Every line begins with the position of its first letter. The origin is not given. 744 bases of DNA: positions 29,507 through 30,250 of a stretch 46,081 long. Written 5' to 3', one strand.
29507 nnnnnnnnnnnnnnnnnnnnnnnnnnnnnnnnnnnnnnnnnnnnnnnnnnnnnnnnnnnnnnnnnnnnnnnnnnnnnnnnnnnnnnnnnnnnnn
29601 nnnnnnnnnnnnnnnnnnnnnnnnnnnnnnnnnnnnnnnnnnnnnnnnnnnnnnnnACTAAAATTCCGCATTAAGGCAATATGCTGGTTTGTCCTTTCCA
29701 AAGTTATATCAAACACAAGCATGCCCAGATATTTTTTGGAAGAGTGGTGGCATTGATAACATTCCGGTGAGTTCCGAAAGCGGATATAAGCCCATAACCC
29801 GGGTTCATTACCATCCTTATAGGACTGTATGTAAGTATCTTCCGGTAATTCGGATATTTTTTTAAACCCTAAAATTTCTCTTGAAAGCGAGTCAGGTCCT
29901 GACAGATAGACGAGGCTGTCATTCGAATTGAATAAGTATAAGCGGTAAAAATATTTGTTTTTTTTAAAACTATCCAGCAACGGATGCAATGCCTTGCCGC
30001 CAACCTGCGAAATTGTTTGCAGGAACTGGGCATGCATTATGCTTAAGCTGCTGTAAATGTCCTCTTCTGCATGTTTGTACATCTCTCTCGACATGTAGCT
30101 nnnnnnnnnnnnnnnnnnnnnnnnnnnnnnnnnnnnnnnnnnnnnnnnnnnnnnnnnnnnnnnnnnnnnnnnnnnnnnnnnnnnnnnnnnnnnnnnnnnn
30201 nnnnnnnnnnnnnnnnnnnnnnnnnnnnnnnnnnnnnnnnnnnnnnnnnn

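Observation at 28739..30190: Sensor kinase with a CXXCH haem-c motif in its periplasmic loop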

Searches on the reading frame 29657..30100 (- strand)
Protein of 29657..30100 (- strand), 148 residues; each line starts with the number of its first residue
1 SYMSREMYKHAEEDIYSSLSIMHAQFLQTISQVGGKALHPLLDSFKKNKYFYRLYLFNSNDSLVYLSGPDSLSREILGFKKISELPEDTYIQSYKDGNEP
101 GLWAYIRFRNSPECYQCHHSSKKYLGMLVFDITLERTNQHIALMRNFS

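Call 14: search_protein_representatives(protein=window:29657-30100:-)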
Query: 148 residues. Proteins with E-value up to 0.001 (for the whole library): 26; up to 1e-10: 8; up to 1e-30: 0. The best 26 are listed.
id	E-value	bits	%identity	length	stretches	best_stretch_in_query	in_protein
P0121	7.7e-19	84.4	55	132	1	2-77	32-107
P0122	3.1e-15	72.7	33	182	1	12-148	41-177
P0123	1.1e-13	67.6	27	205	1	2-145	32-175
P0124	2.3e-13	66.6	31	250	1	2-147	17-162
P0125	1.4e-11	60.9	30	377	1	2-147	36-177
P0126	1.4e-11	60.8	33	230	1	2-148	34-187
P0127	2.9e-11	59.8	27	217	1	2-139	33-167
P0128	4.1e-11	59.4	27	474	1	3-148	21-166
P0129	1.6e-10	57.5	28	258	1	6-147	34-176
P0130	2.3e-10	56.9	32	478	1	8-142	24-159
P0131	1.5e-09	54.3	29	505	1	2-147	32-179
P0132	1.4e-08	51.1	30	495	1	7-141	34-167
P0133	2.0e-08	50.6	24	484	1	4-148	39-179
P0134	3.2e-08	50.0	23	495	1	2-144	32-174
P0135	1.0e-07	48.4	29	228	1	4-143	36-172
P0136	4.7e-07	46.2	26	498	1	7-148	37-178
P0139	3.8e-06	43.3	27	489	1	5-146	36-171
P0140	5.8e-06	42.7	24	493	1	2-148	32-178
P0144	2.2e-04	37.6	26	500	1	2-147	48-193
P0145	4.6e-04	36.5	46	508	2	99-142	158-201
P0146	5.0e-04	36.4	38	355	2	108-142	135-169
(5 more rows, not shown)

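Call 19: search_protein_families(library=pfam, alignment_id=A1, max_evalue=1)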
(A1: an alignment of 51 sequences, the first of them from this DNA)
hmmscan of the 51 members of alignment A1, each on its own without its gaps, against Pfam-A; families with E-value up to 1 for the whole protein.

A. member 1, seq(148 aa): 2 families
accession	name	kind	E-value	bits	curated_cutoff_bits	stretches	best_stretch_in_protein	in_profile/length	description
PF02743.24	dCache_1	-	0.0022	18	45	1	33-141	57-159/240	Cache domain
PF21563.3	Mcp40H-20_sensor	-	0.0093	16.7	27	1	102-133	79-110/112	Methyl-accepting chemotaxis sensory transducer, class 40H, sensor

B. families by the number of members that match (of 51 scanned): 31 families (the first 25 are shown)
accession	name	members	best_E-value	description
PF21563.3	Mcp40H-20_sensor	40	2e-06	Methyl-accepting chemotaxis sensory transducer, class 40H, sensor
PF11845.13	Tll0287-like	17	0.00087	Tll0287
PF02743.24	dCache_1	7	0.00056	Cache domain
PF07627.16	PSCyt3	4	0.033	Protein of unknown function (DUF1588)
PF10144.15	SMP_2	2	0.013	Bacterial virulence factor haemolysin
PF10989.13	DUF2808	2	0.019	Protein of unknown function (DUF2808)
PF17203.10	sCache_3_2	2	0.035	Single cache domain 3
PF05288.16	Pox_A3L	2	0.094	Poxvirus A3L Protein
PF23728.1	Tubby_C_like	1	0.0057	Tubby C-terminal like domain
PF08309.17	LVIVD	1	0.017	LVIVD repeat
PF22619.2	DNA_polI_exo1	1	0.023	DNA polymerase I, ribonuclease H-like domain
PF20790.2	Reov_VP3_GTase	1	0.032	Reovirus VP3 protein, guanylyltransferase (GTase)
PF09699.15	Paired_CXXCH_1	1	0.033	Doubled CXXCH motif (Paired_CXXCH_1)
PF14277.12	DUF4364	1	0.04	Domain of unknown function (DUF4364)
PF14376.11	Haem_bd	1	0.041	Haem-binding domain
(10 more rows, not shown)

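Call 20: search_solved_structures(query=A1, max_evalue=10, show_alignments=3)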
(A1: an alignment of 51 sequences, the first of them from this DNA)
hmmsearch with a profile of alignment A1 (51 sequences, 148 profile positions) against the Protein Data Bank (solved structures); distinct sequences matched with E-value up to 10: 12.
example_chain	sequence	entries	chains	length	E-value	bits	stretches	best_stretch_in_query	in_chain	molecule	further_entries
3b42_A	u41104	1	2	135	5.9e-05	26.2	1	32-136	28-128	Methyl-accepting chemotaxis protein, putative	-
1gc5_A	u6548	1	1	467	0.054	16.6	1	6-72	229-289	ADP-DEPENDENT GLUCOKINASE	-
5o5x_A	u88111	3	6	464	0.054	16.6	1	6-72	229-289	ADP-dependent glucokinase,ADP-dependent glucokinase,ADP-dependent glucokinase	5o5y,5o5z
8y6v_C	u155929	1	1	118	0.075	16.1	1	26-93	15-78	gp244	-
4b8r_A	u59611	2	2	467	0.11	15.6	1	6-72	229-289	ADP-DEPENDENT GLUCOKINASE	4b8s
3ubr_A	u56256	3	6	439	0.22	14.6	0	99-121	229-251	Cytochrome c-552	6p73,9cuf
4ec7_A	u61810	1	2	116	0.39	13.8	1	39-115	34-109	Venom nerve growth factor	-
3zox_A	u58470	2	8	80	0.73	12.9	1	110-139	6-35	CYTOCHROME C-552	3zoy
1a56_A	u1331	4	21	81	0.74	12.9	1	110-139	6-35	FERRICYTOCHROME C-552 | FERROCYTOCHROME C-552 | CYTOCHROME C-552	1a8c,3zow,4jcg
3b47_A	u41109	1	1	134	1.1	12.3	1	92-130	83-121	Methyl-accepting chemotaxis protein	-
5b82_A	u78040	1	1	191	1.8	11.6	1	68-122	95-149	Tll0287 protein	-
1jni_A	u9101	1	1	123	4.1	10.5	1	109-125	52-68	DIHEME CYTOCHROME C NAPB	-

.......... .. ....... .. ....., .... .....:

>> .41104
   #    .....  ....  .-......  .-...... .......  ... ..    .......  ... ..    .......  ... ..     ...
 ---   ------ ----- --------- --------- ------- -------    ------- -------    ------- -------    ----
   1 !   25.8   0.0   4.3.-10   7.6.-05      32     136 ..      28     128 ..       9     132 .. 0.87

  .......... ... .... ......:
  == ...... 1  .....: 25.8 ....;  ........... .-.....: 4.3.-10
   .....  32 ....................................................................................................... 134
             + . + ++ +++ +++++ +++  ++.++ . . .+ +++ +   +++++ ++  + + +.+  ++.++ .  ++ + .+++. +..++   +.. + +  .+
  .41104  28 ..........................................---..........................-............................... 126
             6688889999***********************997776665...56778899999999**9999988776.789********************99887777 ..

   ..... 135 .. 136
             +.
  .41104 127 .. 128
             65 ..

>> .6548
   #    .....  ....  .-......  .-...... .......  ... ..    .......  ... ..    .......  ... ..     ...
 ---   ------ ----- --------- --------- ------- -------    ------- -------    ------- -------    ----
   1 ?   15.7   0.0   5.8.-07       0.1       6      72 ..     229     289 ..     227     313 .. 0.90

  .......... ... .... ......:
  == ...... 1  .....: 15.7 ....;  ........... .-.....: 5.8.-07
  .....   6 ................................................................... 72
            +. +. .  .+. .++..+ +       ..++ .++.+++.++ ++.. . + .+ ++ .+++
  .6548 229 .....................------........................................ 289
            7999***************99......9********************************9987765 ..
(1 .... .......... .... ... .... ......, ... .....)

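Call 28: predict_structure(alignment_id=A1)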
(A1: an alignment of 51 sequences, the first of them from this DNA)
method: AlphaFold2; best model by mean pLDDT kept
length: 148 residues; sequences in the alignment: 51
mean_pLDDT: 86.2   pTM: 0.80
mean pLDDT of the five models: 86.2, 84.8, 83.8, 83.6, 82.3
residues with pLDDT >= 90: 72; 70-90: 62; 50-70: 14; < 50: 0
segments of 3 or more residues with pLDDT < 50: none
pLDDT, mean of each block of 10 residues (from residue 1): 91 93 87 81 87 91 83 60 92 77 93 89 93 90 86
secondary structure, 60 per line:
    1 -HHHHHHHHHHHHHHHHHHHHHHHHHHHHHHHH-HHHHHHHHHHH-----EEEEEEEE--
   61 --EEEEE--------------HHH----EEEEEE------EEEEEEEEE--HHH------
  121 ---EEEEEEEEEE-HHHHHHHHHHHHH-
elements in order: H2-33 H35-45 E51-58 E63-67 E89-94 E101-109 E124-133 H135-147

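Call 33: fold_search(model_id=the predicted structure, library=pdb)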
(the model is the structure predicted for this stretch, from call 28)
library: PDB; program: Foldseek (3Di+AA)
matches with E <= 10: 550; with E <= 0.001: 5
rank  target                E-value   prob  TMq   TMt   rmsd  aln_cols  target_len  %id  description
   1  3b42_B                9.7e-05  1.00  0.44  0.49  13.5       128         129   15  Periplasmic sensor domain of chemotaxis protein GSU0935 (released 2008-04-08)
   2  3b42_A                1.1e-04  1.00  0.42  0.48  14.0       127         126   16  Periplasmic sensor domain of chemotaxis protein GSU0935 (released 2008-04-08)
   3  7dud_A                5.3e-04  1.00  0.69  0.69   4.1       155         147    9  Crystal Structure of erWalK (released 2022-01-19)
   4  4ywz_A                7.5e-04  1.00  0.69  0.70   4.0       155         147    9  Crystal structure of the extracellular receptor domain of the essential sensor kinase WalK from Staphylococcus aureus (released 2016-03-30)
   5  4ywz_B                8.5e-04  1.00  0.68  0.69   4.2       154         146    9  Crystal structure of the extracellular receptor domain of the essential sensor kinase WalK from Staphylococcus aureus (released 2016-03-30)
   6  5ku5_B                1.0e-03  1.00  0.44  0.44   8.0       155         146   15  Crystal Structure of CusS Sensor Domain with Silver Bound (released 2016-09-14)
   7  4jgq_A                1.1e-03  1.00  0.50  0.39   6.7       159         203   15  The crystal structure of sporulation kinase D mutant sensor domain, r131a, from Bacillus subtilis subsp in co-crystall (released 2013-05-15)
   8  4jgo_B                1.4e-03  1.00  0.49  0.37   6.8       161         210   15  The crystal structure of sporulation kinase d sensor domain from Bacillus subtilis subsp. (released 2013-05-15)
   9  5ku5_C                1.4e-03  1.00  0.47  0.48   7.5       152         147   17  Crystal Structure of CusS Sensor Domain with Silver Bound (released 2016-09-14)
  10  5ku5_A                1.4e-03  1.00  0.45  0.45   7.7       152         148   16  Crystal Structure of CusS Sensor Domain with Silver Bound (released 2016-09-14)
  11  5is1                  1.8e-03  1.00  0.59  0.62   5.3       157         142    8  Crystal structure of the extracellular domain of sensor histidine kinase YycG from Staphylococcus aureus at 2.0 Angstrom (released 2016-07-20)
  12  4jgo_A                1.8e-03  1.00  0.56  0.43   5.4       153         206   15  The crystal structure of sporulation kinase d sensor domain from Bacillus subtilis subsp. (released 2013-05-15)
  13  3b47                  1.8e-03  1.00  0.37  0.44  15.7       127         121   12  Periplasmic sensor domain of chemotaxis protein GSU0582 (released 2008-04-08)
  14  4jgr_A                1.9e-03  1.00  0.57  0.45   6.8       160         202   14  The crystal structure of sporulation kinase D mutant sensor domain, R131A, from Bacillus subtilis subsp at 2.4A resolu (released 2013-05-15)
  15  2p7j_A                1.9e-03  0.99  0.41  0.27   8.6       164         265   15  Crystal structure of the domain of putative sensory box/GGDEF family protein from Vibrio parahaemolyticus (released 2007-05-01)
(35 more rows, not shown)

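Call 50: find_homologous_proteins(query=A1, max_evalue=0.001)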
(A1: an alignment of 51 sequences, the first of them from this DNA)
Query A1 (51 sequences): 478 candidates shared short words with the query, none scored E <= 0.001.

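Call 62: search_protein_families(library=pfam, proteins=[P0128, P0130, P0131, P0133, P0136, P0139, P0140, P0144, P0145, P0146], max_evalue=0.01)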
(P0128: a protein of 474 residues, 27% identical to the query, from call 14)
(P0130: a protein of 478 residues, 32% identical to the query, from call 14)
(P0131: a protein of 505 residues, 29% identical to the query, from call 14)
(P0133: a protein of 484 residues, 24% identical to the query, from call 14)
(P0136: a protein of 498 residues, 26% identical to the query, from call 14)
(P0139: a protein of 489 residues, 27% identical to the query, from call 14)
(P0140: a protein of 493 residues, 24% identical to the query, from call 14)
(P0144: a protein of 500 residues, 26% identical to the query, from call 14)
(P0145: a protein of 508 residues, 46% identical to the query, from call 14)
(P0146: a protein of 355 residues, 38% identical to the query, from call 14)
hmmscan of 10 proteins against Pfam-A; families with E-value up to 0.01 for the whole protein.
P0128 (474 aa): 4 families
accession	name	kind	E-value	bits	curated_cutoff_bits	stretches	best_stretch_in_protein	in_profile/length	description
PF02518.31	HATPase_c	-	9.8e-24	84.4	26.4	1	369-471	5-109/111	Histidine kinase-, DNA gyrase B-, and HSP90-like ATPase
PF00512.31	HisKA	-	9.8e-14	51.6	26.9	1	259-321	3-64/66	His Kinase A (phospho-acceptor) domain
PF00672.30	HAMP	-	7e-05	23.5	25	1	191-235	8-52/53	HAMP domain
PF14501.12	HATPase_c_5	-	0.00076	19.8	22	1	372-457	8-90/102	GHKL domain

P0130 (478 aa): 4 families
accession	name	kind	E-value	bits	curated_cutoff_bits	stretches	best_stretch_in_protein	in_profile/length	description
PF02518.31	HATPase_c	-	3.8e-24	85.7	26.4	1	366-472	2-110/111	Histidine kinase-, DNA gyrase B-, and HSP90-like ATPase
PF00512.31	HisKA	-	1.1e-11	45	26.9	1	258-319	3-62/66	His Kinase A (phospho-acceptor) domain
PF00672.30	HAMP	-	1.9e-08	35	25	1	197-234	15-52/53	HAMP domain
PF14501.12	HATPase_c_5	-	0.00019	21.7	22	1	373-459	12-92/102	GHKL domain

P0131 (505 aa): 9 families
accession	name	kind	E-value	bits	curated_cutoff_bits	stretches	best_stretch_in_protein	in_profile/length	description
PF02518.31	HATPase_c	-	1.1e-28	100.4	26.4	1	379-487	2-110/111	Histidine kinase-, DNA gyrase B-, and HSP90-like ATPase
PF00512.31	HisKA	-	2e-15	57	26.9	1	273-332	3-62/66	His Kinase A (phospho-acceptor) domain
PF00672.30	HAMP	-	4.1e-12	46.7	25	1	201-250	4-53/53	HAMP domain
PF14501.12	HATPase_c_5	-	3e-07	30.7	22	1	383-479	6-97/102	GHKL domain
PF18719.7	ArlS_N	-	0.0012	19.5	27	0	86-170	65-135/140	ArlS sensor domain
PF13589.12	HATPase_c_3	-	0.0012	19.3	25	1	383-442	3-56/137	Histidine kinase-, DNA gyrase B-, and HSP90-like ATPase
PF21563.3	Mcp40H-20_sensor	-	0.0039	17.9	27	0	128-162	73-107/112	Methyl-accepting chemotaxis sensory transducer, class 40H, sensor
PF02743.24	dCache_1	-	0.0049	16.9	45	0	72-169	59-155/240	Cache domain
PF13581.12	HATPase_c_2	-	0.0052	17.2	27.4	0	385-466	34-114/127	Histidine kinase-like ATPase domain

P0133 (484 aa): 4 families
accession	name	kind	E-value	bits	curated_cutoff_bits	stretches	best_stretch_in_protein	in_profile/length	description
PF02518.31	HATPase_c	-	1.7e-23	83.6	26.4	1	378-481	2-108/111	Histidine kinase-, DNA gyrase B-, and HSP90-like ATPase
PF00512.31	HisKA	-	1.7e-14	54.1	26.9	1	272-331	3-62/66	His Kinase A (phospho-acceptor) domain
PF00672.30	HAMP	-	3.1e-09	37.4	25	1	201-249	5-53/53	HAMP domain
PF14501.12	HATPase_c_5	-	0.00048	20.4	22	1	382-470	9-92/102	GHKL domain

P0136 (498 aa): 5 families
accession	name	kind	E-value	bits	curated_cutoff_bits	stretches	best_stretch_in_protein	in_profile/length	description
PF02518.31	HATPase_c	-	1.1e-21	77.8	26.4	1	377-482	2-109/111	Histidine kinase-, DNA gyrase B-, and HSP90-like ATPase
PF00512.31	HisKA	-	1.6e-14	54.1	26.9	1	271-330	3-62/66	His Kinase A (phospho-acceptor) domain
PF00672.30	HAMP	-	3.6e-12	46.8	25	1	199-247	4-52/53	HAMP domain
PF21563.3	Mcp40H-20_sensor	-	0.0035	18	27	0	123-164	70-111/112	Methyl-accepting chemotaxis sensory transducer, class 40H, sensor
PF23854.1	DUF7217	-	0.0098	16.1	29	0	239-310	132-199/238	Domain of unknown function (DUF7217)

P0139 (489 aa): 6 families
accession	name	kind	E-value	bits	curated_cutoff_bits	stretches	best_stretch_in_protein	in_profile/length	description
PF02518.31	HATPase_c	-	3.4e-26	92.3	26.4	1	375-478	4-109/111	Histidine kinase-, DNA gyrase B-, and HSP90-like ATPase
PF00512.31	HisKA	-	4.9e-10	39.8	26.9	1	266-325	3-62/66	His Kinase A (phospho-acceptor) domain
PF21563.3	Mcp40H-20_sensor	-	2.5e-06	28.2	27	1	78-156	28-108/112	Methyl-accepting chemotaxis sensory transducer, class 40H, sensor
PF14501.12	HATPase_c_5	-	4.4e-05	23.8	22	1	377-466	6-92/102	GHKL domain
PF13589.12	HATPase_c_3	-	0.00025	21.5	25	1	376-425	2-48/137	Histidine kinase-, DNA gyrase B-, and HSP90-like ATPase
PF13581.12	HATPase_c_2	-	0.00036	21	27.4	1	375-453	30-109/127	Histidine kinase-like ATPase domain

P0140 (493 aa): 4 families
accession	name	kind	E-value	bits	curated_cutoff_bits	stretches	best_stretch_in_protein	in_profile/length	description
PF02518.31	HATPase_c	-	2e-24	86.6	26.4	1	377-485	2-109/111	Histidine kinase-, DNA gyrase B-, and HSP90-like ATPase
PF00512.31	HisKA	-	3.8e-13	49.7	26.9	1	271-332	3-64/66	His Kinase A (phospho-acceptor) domain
PF00672.30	HAMP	-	2e-06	28.5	25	1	201-247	6-52/53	HAMP domain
PF13589.12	HATPase_c_3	-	0.0087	16.5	25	0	413-445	28-60/137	Histidine kinase-, DNA gyrase B-, and HSP90-like ATPase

P0144 (500 aa): 7 families
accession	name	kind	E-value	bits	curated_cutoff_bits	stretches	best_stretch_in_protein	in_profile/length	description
PF02518.31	HATPase_c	-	4.6e-26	91.9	26.4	1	393-499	2-110/111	Histidine kinase-, DNA gyrase B-, and HSP90-like ATPase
PF00512.31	HisKA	-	6.1e-13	49.1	26.9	1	287-346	3-62/66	His Kinase A (phospho-acceptor) domain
PF00672.30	HAMP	-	6.9e-09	36.3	25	1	215-264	4-53/53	HAMP domain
PF13589.12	HATPase_c_3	-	0.0019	18.6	25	1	397-458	3-61/137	Histidine kinase-, DNA gyrase B-, and HSP90-like ATPase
PF02743.24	dCache_1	-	0.0035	17.3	45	0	76-192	57-164/240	Cache domain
PF21563.3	Mcp40H-20_sensor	-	0.0075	17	27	0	68-178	4-109/112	Methyl-accepting chemotaxis sensory transducer, class 40H, sensor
PF14501.12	HATPase_c_5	-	0.0079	16.5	22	1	400-496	9-101/102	GHKL domain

P0145 (508 aa): 8 families
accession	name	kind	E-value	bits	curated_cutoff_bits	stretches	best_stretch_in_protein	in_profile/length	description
PF02518.31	HATPase_c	-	4.9e-11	43.5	26.4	1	409-501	5-110/111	Histidine kinase-, DNA gyrase B-, and HSP90-like ATPase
PF07730.19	HisKA_3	-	5.6e-10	40.1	24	1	298-362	1-64/68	Histidine kinase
PF21563.3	Mcp40H-20_sensor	-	1.8e-05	25.4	27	1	158-194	76-112/112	Methyl-accepting chemotaxis sensory transducer, class 40H, sensor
PF00672.30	HAMP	-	5e-05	24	25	1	243-278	19-52/53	HAMP domain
PF13581.12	HATPase_c_2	-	0.00023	21.6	27.4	1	401-458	23-84/127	Histidine kinase-like ATPase domain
PF10144.15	SMP_2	-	0.0026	17.9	28.9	1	20-118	3-101/159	Bacterial virulence factor haemolysin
PF25802.1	WWC1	-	0.0037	17.7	27.8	1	256-312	65-120/135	WWC1-like, helical hairpin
PF11845.13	Tll0287-like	-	0.0065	17.3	24.1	0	141-182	75-113/144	Tll0287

P0146 (355 aa): 8 families
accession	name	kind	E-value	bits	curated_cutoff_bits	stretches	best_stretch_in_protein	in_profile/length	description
PF00672.30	HAMP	-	4.5e-10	40.1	25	1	197-243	5-51/53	HAMP domain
PF21563.3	Mcp40H-20_sensor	-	2.8e-08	34.5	27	1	49-161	3-111/112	Methyl-accepting chemotaxis sensory transducer, class 40H, sensor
PF08448.16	PAS_4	-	5e-07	30.4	23.1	1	268-329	1-62/110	PAS fold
PF00989.32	PAS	-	3.2e-06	27.5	22.6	1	263-316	2-55/113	PAS fold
PF13426.13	PAS_9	-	6.8e-06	26.7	27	1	277-336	6-64/103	PAS domain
PF13188.13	PAS_8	-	1.1e-05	25.6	21.8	1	267-312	6-48/65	PAS domain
PF22610.1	CovS-like_HAMP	-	0.00078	19.7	27.4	1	202-244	11-53/57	Histidine kinase, HAMP domain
PF14537.11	Cytochrom_c3_2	-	0.0063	17.4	25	0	106-147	25-66/79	Cytochrome c3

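Call 82: find_encoding_contigs(protein=P0139, flank=8000, max_places=1)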
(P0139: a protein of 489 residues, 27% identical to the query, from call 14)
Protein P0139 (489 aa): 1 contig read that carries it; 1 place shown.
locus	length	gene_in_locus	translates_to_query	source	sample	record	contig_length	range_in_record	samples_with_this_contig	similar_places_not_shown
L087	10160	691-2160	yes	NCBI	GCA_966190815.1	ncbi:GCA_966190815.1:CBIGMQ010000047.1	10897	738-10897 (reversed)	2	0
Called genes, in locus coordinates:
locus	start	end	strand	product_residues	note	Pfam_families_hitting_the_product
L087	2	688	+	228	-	?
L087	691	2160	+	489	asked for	PF21563:Mcp40H-20_sensor (faint), PF00512:HisKA, PF02518:HATPase_c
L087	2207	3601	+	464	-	PF00004:AAA (faint), PF00072:Response_reg, PF00158:Sigma54_activat, PF14532:Sigma54_activ_2, PF07724:AAA_2 (weak), PF07728:AAA_5, PF25601:AAA_lid_14, PF02954:HTH_8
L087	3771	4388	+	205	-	-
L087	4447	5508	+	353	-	PF01436:NHL (faint)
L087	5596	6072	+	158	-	PF09699:Paired_CXXCH_1, PF14537:Cytochrom_c3_2 (faint), PF09699:Paired_CXXCH_1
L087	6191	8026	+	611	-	-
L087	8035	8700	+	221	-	PF14522:Cytochrome_C7 (faint), PF09699:Paired_CXXCH_1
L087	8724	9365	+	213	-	PF14522:Cytochrome_C7 (faint), PF09699:Paired_CXXCH_1, PF14537:Cytochrom_c3_2 (faint), PF22113:Mtrc-MtrF_II-IV_dom (weak), PF09699:Paired_CXXCH_1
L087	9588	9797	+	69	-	PF00313:CSD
